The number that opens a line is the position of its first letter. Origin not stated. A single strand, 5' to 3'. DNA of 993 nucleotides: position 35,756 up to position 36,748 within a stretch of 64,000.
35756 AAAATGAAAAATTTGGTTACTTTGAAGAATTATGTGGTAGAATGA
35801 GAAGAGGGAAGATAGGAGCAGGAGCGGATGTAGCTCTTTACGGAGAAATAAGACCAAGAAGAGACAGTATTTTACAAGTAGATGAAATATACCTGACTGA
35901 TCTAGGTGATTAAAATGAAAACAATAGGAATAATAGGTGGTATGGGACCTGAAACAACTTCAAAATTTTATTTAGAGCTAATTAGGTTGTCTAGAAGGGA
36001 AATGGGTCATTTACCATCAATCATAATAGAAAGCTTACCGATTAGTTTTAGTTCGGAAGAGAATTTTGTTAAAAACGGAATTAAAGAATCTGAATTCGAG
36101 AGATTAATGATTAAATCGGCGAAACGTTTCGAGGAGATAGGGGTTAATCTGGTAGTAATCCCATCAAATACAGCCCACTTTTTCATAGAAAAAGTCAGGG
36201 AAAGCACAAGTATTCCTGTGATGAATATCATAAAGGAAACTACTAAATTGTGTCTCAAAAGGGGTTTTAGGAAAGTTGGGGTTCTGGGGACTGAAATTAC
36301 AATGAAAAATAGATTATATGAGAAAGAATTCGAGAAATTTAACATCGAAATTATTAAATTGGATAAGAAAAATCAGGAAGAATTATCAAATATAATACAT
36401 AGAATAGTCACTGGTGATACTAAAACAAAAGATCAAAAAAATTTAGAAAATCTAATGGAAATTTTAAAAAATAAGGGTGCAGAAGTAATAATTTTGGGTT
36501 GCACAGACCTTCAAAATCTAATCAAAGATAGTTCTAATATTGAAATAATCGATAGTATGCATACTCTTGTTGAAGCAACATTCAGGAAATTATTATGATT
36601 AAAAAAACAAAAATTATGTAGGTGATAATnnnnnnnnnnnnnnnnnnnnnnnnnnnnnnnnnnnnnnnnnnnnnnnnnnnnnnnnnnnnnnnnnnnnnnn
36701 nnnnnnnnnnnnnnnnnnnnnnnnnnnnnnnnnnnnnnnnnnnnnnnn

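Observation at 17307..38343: Repeated architecture tRNA(X) -> amino-acid racemase -> X-tRNA synthetase (His and Tyr loci)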

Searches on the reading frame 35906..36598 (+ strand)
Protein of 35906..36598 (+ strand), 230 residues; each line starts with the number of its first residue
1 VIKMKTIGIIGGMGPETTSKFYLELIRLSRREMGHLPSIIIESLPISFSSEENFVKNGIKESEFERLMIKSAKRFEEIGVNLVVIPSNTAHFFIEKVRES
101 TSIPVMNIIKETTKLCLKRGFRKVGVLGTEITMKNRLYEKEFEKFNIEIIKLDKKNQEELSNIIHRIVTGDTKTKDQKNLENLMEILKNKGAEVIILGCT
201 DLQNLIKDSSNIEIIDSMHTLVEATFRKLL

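Call 6: search_protein_families(library=pfam, proteins=[window:35906-36598:+], max_evalue=0.01)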
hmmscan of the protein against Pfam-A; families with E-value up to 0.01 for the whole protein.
window:35906-36598:+ (230 aa): 1 family
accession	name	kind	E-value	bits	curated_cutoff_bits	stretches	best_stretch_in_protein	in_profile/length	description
PF01177.27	Asp_Glu_race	-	6.8e-34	117.9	31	1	10-224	1-210/211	Asp/Glu/Hydantoin racemase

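Call 15: find_homologous_proteins(query=window:35906-36595:+, max_evalue=1e-10)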
Query window:35906-36595:+ (230 aa): 1318 proteins with E <= 1e-10 among 1940 candidates; the best 120 are listed.
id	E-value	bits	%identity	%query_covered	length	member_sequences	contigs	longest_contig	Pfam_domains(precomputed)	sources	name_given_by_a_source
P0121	1.3e-137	474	100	99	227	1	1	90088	PF01177.28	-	-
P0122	8.2e-74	266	53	94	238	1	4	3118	PF01177.28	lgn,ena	-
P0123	3.7e-73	264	55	100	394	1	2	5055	PF01177.28,PF04073.21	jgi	-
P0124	1.9e-69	251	57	98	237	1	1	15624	PF01177.28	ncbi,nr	ncbi:MAG: amino acid racemase [Candidatus Aenigmarchaeota archaeon]|nr:amino acid racemase [Candidat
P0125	1.2e-50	190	42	99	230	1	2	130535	PF01177.28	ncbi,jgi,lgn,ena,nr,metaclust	ncbi:hypothetical protein AMJ49_03660 [Parcubacteria bacterium DG_74_2]|nr:MAG: hypothetical protein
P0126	1.1e-49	187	43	98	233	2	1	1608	PF01177.28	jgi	-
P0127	1.1e-47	180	41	98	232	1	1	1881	PF01177.28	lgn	-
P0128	2.1e-46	176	42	99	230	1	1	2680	PF01177.28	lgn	-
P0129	1.1e-45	174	40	98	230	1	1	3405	PF01177.28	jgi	jgi:aspartate racemase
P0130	1.3e-45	174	42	98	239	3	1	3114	PF01177.28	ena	-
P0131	1.5e-45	173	40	97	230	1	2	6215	PF01177.28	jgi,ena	-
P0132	8.8e-45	171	40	99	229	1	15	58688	PF01177.28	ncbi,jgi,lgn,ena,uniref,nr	ncbi:hypothetical protein A3C67_02285 [Candidatus Nomurabacteria bacterium RIFCSPHIGHO2_02_FULL_42_1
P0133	1.6e-41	160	35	97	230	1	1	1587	PF01177.28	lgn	-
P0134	1.4e-40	157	39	97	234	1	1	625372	PF01177.28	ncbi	-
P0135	1.0e-38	151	39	87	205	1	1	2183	PF01177.28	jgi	-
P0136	1.1e-37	148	37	97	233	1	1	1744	PF01177.28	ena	-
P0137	2.8e-37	146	38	98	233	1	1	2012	PF01177.28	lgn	-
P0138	3.6e-37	146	39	97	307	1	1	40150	PF01177.28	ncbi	-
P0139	1.2e-35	141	36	98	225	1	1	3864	PF01177.28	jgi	jgi:aspartate racemase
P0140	7.0e-35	139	35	98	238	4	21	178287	PF01177.28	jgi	jgi:aspartate racemase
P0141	1.4e-34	138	35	98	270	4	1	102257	PF01177.28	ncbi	ncbi:MAG: aspartate/glutamate racemase family protein [Candidatus Micrarchaeia archaeon]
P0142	2.7e-33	133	36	98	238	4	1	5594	PF01177.28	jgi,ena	-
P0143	2.1e-32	130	34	99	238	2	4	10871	PF01177.28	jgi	jgi:aspartate racemase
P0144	2.3e-32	130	35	96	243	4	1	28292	PF01177.28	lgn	-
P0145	3.3e-32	130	34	100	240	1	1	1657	PF01177.28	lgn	-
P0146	7.9e-32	129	34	97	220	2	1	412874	PF01177.28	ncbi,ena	-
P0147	8.5e-32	128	34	98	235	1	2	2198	PF01177.28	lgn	-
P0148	9.9e-32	128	35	98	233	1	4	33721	PF01177.28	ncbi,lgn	-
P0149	1.3e-31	128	33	99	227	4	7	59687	PF01177.28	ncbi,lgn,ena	-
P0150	1.8e-31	127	40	98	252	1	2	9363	PF01177.28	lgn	-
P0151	1.9e-31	127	34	99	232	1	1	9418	PF01177.28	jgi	jgi:aspartate racemase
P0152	2.2e-31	127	33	97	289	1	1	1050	PF01177.28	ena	-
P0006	3.4e-31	127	33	97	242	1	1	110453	PF01177.28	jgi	jgi:aspartate racemase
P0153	3.6e-31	126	32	96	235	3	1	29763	PF01177.28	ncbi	-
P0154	3.8e-31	126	36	97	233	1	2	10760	PF01177.28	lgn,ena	-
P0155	4.4e-31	126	34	99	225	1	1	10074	PF01177.28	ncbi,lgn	-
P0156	4.9e-31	126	31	97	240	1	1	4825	PF01177.28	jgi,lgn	-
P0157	8.1e-31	125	34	95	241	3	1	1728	PF01177.28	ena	-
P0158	9.0e-31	125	38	86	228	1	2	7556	PF01177.28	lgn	-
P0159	9.0e-31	125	34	96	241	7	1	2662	PF01177.28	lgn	-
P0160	1.5e-30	124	33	98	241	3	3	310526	PF01177.28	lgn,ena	-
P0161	2.2e-30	124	33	95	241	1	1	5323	PF01177.28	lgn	-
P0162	2.8e-30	124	39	97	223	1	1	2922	PF01177.28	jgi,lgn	jgi:aspartate racemase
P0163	3.5e-30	123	35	97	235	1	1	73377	PF01177.28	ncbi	-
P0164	4.8e-30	123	35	86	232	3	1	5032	PF01177.28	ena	-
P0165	6.4e-30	122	37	86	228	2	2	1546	PF01177.28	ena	-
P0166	7.3e-30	122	34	96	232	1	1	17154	PF01177.28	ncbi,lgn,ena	-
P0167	8.6e-30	122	32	99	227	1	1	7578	PF01177.28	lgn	-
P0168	9.1e-30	122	37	86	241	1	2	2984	PF01177.28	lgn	-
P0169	9.5e-30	122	33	98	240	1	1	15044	PF01177.28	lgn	-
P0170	1.0e-29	122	29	96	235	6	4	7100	PF01177.28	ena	-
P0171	1.2e-29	121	34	99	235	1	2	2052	PF01177.28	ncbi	-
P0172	1.2e-29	121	35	97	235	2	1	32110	PF01177.28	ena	-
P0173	1.3e-29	121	33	95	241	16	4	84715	PF01177.28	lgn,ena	-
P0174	1.5e-29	121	35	95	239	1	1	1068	PF01177.28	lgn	-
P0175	1.6e-29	121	32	98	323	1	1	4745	PF01177.28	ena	-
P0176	1.8e-29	121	35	97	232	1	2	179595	PF01177.28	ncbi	-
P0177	1.9e-29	121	32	97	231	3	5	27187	PF01177.28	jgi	-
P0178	2.1e-29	121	35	86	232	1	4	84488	PF01177.28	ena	-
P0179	3.7e-29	120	36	86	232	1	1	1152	PF01177.28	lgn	-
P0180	3.8e-29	120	33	96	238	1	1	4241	PF01177.28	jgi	jgi:aspartate racemase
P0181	3.9e-29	120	33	97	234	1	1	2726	PF01177.28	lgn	-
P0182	4.5e-29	120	35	97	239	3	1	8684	PF01177.28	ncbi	-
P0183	5.9e-29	119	35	86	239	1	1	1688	PF01177.28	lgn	-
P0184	6.3e-29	119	38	93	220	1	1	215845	PF01177.28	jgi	jgi:aspartate racemase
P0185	7.7e-29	119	34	97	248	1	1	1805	PF01177.28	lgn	-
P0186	8.6e-29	119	34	86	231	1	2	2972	PF01177.28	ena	-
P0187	1.0e-28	118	32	97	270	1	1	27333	PF01177.28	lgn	-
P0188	1.1e-28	118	34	96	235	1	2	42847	PF01177.28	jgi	jgi:aspartate racemase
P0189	1.1e-28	118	33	99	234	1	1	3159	PF01177.28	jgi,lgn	-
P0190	1.1e-28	118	35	96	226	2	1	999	PF01177.28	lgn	-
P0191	1.4e-28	118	33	95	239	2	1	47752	PF01177.28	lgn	-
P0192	1.4e-28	118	35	86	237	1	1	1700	PF01177.28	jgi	jgi:aspartate racemase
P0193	1.4e-28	118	33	73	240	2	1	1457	PF01177.28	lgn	-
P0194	1.5e-28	118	34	99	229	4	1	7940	PF01177.28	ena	-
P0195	1.7e-28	118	34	86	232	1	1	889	PF01177.28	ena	-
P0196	2.6e-28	117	32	94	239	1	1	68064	PF01177.28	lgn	-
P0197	3.1e-28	117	33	97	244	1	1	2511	PF01177.28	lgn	-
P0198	3.3e-28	117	35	86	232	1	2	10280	PF01177.28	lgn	-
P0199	3.4e-28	117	33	94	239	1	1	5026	PF01177.28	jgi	-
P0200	3.5e-28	117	36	86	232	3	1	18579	PF01177.28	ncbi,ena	-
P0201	3.8e-28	117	33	99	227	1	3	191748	PF01177.28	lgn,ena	-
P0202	4.3e-28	116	32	98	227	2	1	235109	PF01177.28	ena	-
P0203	6.0e-28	116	32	97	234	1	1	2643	PF01177.28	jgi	-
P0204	6.8e-28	116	36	97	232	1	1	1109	PF01177.28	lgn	-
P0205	9.0e-28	115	34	91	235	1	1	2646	PF01177.28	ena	-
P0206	9.3e-28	115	33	86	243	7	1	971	PF01177.28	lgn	-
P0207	1.0e-27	115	32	90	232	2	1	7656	PF01177.28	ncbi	-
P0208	1.1e-27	115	32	97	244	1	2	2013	PF01177.28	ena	-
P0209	1.2e-27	115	31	97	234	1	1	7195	PF01177.28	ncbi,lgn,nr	ncbi:amino acid racemase [Candidatus Gracilibacteria bacterium]|nr:amino acid racemase [Candidatus G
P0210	1.2e-27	115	34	86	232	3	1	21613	PF01177.28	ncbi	-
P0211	1.2e-27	115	34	91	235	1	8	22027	PF01177.28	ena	-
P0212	1.2e-27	115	34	91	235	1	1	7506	PF01177.28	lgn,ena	-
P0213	1.3e-27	115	34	97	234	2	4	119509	PF01177.28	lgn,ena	-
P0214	1.5e-27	115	34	91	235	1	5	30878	PF01177.28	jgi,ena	jgi:aspartate racemase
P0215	1.5e-27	115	32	85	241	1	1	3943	PF01177.28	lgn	-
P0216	1.5e-27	115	38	87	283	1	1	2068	PF01177.28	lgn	-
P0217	1.5e-27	115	35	93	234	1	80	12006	PF01177.28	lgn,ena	-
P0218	1.6e-27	115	34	97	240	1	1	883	PF01177.28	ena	-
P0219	1.6e-27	115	34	96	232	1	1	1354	PF01177.28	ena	-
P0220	1.6e-27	115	34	91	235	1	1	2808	PF01177.28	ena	-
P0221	1.7e-27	114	32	87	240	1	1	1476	PF01177.28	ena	-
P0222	1.8e-27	114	33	94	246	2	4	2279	PF01177.28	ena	-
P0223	1.8e-27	114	34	87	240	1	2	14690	PF01177.28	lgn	-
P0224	1.8e-27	114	33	94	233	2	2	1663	PF01177.28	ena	-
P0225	1.8e-27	114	35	87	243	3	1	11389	PF01177.28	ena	-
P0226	1.9e-27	114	31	98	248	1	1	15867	PF01177.28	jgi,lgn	jgi:aspartate racemase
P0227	2.0e-27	114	34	91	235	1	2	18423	PF01177.28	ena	-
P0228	2.4e-27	114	33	97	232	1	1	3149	PF01177.28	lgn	-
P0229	2.9e-27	114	33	96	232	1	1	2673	PF01177.28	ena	-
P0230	3.0e-27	114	30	98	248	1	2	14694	PF01177.28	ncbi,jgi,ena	-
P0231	3.1e-27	114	34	95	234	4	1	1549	PF01177.28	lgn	-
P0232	3.2e-27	114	33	95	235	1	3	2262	PF01177.28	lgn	-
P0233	4.0e-27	113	35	93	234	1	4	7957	PF01177.28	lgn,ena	-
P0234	4.6e-27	113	30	97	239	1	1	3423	PF01177.28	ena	-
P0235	5.1e-27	113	34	97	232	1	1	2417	PF01177.28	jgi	-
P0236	5.2e-27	113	33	87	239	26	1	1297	PF01177.28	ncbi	-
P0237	5.2e-27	113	37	87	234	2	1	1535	PF01177.28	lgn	-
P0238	5.4e-27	113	31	95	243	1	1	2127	PF01177.28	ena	-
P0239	6.7e-27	112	27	90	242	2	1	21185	PF01177.28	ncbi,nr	ncbi:amino acid racemase [bacterium]|nr:amino acid racemase [bacterium]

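Call 17: find_encoding_contigs(protein=P0123, flank=6000, max_places=3)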
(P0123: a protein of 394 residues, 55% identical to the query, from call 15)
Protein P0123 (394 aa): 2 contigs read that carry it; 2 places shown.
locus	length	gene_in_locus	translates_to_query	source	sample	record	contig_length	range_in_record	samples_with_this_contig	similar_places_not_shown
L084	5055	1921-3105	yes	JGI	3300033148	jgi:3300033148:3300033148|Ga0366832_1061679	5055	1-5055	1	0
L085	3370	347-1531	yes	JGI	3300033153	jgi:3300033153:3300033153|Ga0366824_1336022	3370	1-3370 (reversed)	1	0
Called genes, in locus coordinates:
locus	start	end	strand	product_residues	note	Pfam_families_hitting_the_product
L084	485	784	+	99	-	-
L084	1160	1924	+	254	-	-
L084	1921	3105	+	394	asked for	PF01177:Asp_Glu_race, PF04073:tRNA_edit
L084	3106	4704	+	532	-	PF00579:tRNA-synt_1b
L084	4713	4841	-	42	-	-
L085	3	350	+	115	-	?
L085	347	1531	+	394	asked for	PF01177:Asp_Glu_race, PF04073:tRNA_edit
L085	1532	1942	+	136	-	PF00579:tRNA-synt_1b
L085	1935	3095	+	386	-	PF00579:tRNA-synt_1b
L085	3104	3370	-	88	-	?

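Call 18: find_encoding_contigs(protein=P0124, flank=8000, max_places=3)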
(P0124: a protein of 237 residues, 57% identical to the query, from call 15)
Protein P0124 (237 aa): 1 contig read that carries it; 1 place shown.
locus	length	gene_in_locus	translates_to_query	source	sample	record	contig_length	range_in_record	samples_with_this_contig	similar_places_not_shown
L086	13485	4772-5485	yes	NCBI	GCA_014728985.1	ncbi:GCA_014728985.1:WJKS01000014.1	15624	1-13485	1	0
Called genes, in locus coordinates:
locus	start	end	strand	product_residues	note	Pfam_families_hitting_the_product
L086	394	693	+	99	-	-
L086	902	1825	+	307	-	PF21088:MS_channel_1st, PF00924:MS_channel_2nd, PF21082:MS_channel_3rd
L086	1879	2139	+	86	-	-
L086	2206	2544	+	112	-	-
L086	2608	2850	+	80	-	PF02697:VAPB_antitox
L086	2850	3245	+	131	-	PF01850:PIN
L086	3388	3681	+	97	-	-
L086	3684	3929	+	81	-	-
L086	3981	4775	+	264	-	-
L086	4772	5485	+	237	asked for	PF01177:Asp_Glu_race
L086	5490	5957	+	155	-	PF04073:tRNA_edit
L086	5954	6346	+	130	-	PF02661:Fic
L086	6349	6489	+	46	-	-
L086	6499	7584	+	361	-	PF00579:tRNA-synt_1b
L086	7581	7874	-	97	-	PF01192:RNA_pol_Rpb6 (weak)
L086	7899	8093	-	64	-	PF01194:RNA_pol_N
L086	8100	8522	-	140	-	PF00380:Ribosomal_S9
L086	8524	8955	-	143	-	PF00572:Ribosomal_L13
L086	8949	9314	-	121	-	PF17135:Ribosomal_L18, PF00828:Ribosomal_L27A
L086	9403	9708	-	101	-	-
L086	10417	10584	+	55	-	PF00050:Kazal_1 (weak)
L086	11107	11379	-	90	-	PF14947:HTH_45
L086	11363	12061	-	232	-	-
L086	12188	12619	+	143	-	-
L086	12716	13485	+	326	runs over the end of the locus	PF13175:AAA_15 (faint), PF00005:ABC_tran, PF13304:AAA_21 (faint), PF13732:DrrA1-3_C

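Call 24: search_protein_families(library=ncbifam, proteins=[L084:3106-4704:+], max_evalue=0.00001)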
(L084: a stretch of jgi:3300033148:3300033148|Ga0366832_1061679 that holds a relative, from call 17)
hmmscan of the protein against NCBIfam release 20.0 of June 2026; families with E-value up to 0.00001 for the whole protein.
L084:3106-4704:+ (532 aa): 13 families
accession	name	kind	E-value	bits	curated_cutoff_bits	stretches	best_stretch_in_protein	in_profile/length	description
NF006330.0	PRK08560.1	equivalog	1.5e-117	392.5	220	1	1-349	1-338/342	tyrosine--tRNA ligase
TIGR00233.1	trpS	equivalog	5.5e-30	104.8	176.75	1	34-356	4-308/328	tryptophan--tRNA ligase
TIGR00234.1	tyrS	equivalog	2.4e-24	86.2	113.8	1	5-350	5-394/406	tyrosine--tRNA ligase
TIGR03683.1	A-tRNA_syn_arch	equivalog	7.5e-23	80.7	744.7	1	385-515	591-720/902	alanine--tRNA ligase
NF040865.1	a_tRNA_ed_AlaXM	equivalog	2.3e-18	66.8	300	1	389-518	96-222/234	alanyl-tRNA editing protein AlaXM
TIGR00344.1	alaS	equivalog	1.1e-16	60.4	457.05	1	386-515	552-678/847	alanine--tRNA ligase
NF008925.0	PRK12285.1-2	equivalog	7.8e-12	44.8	451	1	35-268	65-286/365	tryptophan--tRNA ligase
NF008927.0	PRK12285.1-4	equivalog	3.2e-11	42.9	478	1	33-360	74-378/385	tryptophan--tRNA ligase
NF002436.0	PRK01584.1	equivalog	5.7e-11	41.6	529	1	351-515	417-578/595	alanine--tRNA ligase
NF008924.0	PRK12285.1-1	equivalog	1.5e-09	37.6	644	1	94-355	135-368/381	tryptophan--tRNA ligase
NF008923.0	PRK12284.1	equivalog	8.3e-09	34.7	597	1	41-198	11-172/431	tryptophan--tRNA ligase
NF008922.0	PRK12283.1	equivalog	1.4e-06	27.5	572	0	37-195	8-164/400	tryptophan--tRNA ligase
NF009207.0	PRK12556.1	equivalog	1.4e-06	27.4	479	1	33-362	4-316/332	tryptophan--tRNA ligase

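Call 30: find_encoding_contigs(protein=P0121, flank=10000, max_places=2)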
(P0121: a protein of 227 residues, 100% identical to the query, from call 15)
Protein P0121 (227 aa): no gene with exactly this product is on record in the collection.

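Call 40: search_protein_families(library=pfam, proteins=[L084:1160-1924:+], max_evalue=0.001)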
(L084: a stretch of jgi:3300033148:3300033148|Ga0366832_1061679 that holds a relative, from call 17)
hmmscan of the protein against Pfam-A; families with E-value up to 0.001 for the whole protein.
L084:1160-1924:+ (254 aa): 0 families

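Call 47: search_protein_families(library=ncbifam, proteins=[window:35906-36598:+], max_evalue=0.001)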
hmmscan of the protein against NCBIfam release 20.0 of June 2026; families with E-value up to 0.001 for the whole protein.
window:35906-36598:+ (230 aa): 5 families
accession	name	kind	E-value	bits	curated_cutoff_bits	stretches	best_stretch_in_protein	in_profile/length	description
TIGR00035.1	asp_race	subfamily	2e-46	158.5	93.1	1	4-230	2-228/236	amino acid racemase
NF052483.1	racemase_CuyB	equivalog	5.4e-44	150.8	190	1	7-227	1-223/225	cysteate racemase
NF007569.0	PRK10200.1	equivalog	1.4e-20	74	417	1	4-217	1-216/230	aspartate/glutamate racemase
TIGR00067.1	glut_race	equivalog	1.1e-12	47.9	146.65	1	77-205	59-186/251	glutamate racemase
NF002035.0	PRK00865.1-3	equivalog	4.2e-12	46.2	328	1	74-208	60-196/267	glutamate racemase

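Call 57: search_protein_representatives(protein=P0123)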
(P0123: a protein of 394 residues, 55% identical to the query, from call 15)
Query: 394 residues. Proteins with E-value up to 0.001 (for the whole library): 9376; up to 1e-10: 3783; up to 1e-30: 215. The best 150 are listed.
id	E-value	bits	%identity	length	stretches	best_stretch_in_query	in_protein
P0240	4.0e-92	325.8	64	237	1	1-236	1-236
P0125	6.9e-52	193.4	43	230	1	4-229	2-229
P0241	1.4e-49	185.9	41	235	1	4-228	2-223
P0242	1.7e-49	185.5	42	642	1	4-237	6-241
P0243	8.1e-49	183.3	41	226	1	9-229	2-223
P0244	1.2e-48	182.8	39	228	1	4-229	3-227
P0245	2.4e-48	181.8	37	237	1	4-228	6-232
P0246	6.8e-48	180.3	41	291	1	4-229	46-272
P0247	9.9e-48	179.7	38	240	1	4-233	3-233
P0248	1.4e-47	179.2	39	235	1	4-226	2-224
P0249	2.7e-47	178.3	39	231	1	4-230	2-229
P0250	7.4e-47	176.9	39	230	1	1-227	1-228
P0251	9.2e-47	176.6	41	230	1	4-224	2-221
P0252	2.5e-46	175.2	39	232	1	4-229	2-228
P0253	2.9e-46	174.9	35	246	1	4-238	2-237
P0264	5.6e-44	167.4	38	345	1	4-230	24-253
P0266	2.5e-43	165.3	39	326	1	6-228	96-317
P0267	3.5e-43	164.8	37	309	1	5-225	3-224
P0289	1.4e-40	156.2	36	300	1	2-226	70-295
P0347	4.0e-36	141.5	37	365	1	3-225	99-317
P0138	1.6e-35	139.6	41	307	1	3-224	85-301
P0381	3.9e-34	135.0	32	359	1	5-233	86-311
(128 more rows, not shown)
